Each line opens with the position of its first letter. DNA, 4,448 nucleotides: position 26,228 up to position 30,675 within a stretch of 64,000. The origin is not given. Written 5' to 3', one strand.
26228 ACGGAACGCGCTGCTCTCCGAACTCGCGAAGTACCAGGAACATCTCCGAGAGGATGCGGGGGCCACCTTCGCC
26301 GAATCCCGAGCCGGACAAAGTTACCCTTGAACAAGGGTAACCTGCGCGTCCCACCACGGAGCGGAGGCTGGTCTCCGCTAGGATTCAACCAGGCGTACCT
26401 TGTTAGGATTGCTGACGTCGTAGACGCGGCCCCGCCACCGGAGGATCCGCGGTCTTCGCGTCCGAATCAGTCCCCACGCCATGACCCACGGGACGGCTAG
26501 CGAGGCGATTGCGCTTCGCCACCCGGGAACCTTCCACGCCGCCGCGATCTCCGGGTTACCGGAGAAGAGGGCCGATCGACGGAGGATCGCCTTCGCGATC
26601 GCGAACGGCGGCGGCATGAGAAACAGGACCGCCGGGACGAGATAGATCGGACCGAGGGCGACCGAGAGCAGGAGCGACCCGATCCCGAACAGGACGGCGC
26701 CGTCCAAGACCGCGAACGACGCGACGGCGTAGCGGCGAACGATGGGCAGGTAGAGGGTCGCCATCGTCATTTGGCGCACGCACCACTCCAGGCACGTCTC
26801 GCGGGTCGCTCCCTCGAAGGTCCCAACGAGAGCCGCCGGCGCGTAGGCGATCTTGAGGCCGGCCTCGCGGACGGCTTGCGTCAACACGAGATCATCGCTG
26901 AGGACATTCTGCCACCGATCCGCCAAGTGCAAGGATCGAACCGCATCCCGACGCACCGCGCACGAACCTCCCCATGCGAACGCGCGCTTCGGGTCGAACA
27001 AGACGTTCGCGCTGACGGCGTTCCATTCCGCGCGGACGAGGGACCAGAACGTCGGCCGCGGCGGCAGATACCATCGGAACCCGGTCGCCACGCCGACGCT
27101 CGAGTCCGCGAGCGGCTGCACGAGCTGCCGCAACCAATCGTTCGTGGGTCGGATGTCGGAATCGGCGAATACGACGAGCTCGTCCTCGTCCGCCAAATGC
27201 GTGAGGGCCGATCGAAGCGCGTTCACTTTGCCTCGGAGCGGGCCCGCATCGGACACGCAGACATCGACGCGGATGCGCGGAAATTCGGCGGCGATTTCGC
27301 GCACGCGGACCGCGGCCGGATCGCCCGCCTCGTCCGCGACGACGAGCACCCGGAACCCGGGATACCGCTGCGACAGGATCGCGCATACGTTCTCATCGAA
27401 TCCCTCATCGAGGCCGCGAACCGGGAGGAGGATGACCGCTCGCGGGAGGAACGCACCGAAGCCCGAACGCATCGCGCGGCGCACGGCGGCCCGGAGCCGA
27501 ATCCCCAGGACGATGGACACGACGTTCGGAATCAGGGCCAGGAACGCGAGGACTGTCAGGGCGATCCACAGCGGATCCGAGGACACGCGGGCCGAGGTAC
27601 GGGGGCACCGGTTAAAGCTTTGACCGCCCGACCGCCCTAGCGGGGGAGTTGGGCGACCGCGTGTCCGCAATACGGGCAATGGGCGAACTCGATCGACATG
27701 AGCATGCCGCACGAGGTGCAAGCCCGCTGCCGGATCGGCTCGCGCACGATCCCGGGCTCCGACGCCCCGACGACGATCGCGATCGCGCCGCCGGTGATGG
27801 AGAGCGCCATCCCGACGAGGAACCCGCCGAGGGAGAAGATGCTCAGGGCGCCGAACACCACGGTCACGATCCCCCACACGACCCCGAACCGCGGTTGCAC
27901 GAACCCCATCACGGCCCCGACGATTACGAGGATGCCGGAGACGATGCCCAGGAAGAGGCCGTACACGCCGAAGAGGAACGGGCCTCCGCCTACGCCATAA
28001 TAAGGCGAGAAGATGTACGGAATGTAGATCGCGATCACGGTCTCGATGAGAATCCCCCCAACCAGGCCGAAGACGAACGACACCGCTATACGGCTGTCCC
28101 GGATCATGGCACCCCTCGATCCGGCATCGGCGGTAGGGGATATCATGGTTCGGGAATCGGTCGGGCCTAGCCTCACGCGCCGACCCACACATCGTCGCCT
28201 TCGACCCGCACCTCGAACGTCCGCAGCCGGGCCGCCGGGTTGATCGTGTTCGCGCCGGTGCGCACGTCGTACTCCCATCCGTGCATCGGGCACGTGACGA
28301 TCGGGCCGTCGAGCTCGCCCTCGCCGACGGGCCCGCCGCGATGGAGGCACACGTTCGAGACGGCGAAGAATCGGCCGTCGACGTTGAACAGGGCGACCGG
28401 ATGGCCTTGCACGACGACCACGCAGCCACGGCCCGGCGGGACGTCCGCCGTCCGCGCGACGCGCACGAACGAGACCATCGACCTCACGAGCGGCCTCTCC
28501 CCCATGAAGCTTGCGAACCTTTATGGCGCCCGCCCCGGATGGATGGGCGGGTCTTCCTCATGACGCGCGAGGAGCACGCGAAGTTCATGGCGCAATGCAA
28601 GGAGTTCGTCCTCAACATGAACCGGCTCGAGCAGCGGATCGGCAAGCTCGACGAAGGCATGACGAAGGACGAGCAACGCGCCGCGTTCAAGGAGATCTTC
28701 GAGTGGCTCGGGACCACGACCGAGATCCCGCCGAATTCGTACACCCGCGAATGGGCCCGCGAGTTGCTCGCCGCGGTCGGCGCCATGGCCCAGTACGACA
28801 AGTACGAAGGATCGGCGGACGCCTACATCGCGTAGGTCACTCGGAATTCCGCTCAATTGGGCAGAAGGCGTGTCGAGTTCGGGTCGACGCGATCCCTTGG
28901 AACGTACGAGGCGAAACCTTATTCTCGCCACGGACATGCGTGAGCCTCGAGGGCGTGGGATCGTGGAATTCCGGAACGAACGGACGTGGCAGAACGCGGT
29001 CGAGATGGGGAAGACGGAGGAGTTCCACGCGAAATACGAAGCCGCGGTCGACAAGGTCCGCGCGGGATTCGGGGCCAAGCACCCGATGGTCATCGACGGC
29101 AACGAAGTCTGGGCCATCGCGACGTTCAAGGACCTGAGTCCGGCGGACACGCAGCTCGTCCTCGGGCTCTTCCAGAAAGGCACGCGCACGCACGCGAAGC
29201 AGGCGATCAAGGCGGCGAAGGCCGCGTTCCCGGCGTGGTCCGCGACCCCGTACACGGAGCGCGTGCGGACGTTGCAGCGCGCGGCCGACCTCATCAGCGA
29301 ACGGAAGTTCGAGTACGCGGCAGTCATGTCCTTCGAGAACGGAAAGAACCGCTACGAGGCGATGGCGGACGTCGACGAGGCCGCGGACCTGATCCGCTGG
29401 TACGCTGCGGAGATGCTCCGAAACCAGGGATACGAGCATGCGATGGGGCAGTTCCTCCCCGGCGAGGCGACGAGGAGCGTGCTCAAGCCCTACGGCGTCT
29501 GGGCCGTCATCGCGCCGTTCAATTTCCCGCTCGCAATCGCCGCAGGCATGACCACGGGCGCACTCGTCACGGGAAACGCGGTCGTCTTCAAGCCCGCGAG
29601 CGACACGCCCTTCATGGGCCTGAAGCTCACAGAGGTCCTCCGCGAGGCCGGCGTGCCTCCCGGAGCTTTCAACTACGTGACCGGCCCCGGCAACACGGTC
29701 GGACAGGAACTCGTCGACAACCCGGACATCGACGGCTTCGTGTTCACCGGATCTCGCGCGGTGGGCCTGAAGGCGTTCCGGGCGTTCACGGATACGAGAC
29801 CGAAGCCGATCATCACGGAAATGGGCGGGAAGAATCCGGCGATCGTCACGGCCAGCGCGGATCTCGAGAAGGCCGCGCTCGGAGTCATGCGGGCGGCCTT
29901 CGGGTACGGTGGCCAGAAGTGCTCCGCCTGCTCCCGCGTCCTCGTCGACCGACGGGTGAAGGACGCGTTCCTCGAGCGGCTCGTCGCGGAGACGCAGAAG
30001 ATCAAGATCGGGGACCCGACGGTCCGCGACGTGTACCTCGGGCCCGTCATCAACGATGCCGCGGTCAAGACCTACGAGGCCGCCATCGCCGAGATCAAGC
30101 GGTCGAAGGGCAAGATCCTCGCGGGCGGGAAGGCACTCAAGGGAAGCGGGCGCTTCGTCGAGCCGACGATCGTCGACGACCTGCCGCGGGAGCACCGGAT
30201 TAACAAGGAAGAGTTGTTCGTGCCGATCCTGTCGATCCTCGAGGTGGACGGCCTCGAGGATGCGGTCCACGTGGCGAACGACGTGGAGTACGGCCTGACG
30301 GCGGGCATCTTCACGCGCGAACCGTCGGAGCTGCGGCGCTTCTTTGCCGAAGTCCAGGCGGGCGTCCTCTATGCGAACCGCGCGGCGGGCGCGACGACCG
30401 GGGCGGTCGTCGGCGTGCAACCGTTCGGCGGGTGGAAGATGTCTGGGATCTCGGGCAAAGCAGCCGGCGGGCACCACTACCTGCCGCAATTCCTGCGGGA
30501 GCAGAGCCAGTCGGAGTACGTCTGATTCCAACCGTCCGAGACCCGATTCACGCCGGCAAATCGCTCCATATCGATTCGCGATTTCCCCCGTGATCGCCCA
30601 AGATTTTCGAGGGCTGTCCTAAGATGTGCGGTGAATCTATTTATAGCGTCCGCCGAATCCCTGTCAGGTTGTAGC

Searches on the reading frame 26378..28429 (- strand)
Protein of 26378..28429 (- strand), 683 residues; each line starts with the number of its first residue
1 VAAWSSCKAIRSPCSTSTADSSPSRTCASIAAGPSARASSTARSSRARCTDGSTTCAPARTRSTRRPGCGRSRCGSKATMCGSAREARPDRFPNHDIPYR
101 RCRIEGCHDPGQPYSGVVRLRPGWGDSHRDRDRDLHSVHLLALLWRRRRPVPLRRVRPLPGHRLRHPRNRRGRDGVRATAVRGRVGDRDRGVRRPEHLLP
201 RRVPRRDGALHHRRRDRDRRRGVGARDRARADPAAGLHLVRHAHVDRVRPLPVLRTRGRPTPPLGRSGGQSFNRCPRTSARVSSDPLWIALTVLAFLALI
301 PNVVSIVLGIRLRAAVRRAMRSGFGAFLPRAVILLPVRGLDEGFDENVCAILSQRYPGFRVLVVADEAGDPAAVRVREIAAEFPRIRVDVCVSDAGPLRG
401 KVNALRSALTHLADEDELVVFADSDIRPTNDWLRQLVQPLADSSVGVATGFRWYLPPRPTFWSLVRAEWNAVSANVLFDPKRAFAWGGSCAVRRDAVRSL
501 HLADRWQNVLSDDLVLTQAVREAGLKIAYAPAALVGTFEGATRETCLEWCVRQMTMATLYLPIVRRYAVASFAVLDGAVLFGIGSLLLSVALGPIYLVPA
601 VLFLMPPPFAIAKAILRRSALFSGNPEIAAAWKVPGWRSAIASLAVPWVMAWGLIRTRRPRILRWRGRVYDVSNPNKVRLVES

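Call 13: search_protein_families(library=pfam, proteins=[window:26378-28429:-], max_evalue=0.001)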
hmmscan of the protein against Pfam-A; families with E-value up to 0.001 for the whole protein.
window:26378-28429:- (683 aa): 4 families
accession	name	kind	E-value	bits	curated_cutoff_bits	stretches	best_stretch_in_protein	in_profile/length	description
PF13641.12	Glyco_tranf_2_3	-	6.4e-21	75.9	27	1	346-554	18-224/230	Glycosyltransferase like family 2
PF13506.12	Glyco_transf_21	-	1.7e-16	60.6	21.7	1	396-540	13-157/174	Glycosyl transferase family 21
PF00535.33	Glycos_transf_2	-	1.1e-09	38.9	23.3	1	346-498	15-165/168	Glycosyl transferase family 2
PF13632.12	Glyco_trans_2_3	-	7.6e-08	32.8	27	1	419-608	2-191/198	Glycosyl transferase family group 2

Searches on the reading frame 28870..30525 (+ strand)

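Call 13: search_protein_families(library=pfam, proteins=[window:28870-30525:+], max_evalue=0.001)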
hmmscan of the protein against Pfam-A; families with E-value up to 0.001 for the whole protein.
window:28870-30525:+ (551 aa): 1 family
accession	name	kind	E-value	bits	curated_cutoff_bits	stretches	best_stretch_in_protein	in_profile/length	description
PF00171.27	Aldedh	-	9.4e-141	469.9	23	1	85-543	8-457/461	Aldehyde dehydrogenase family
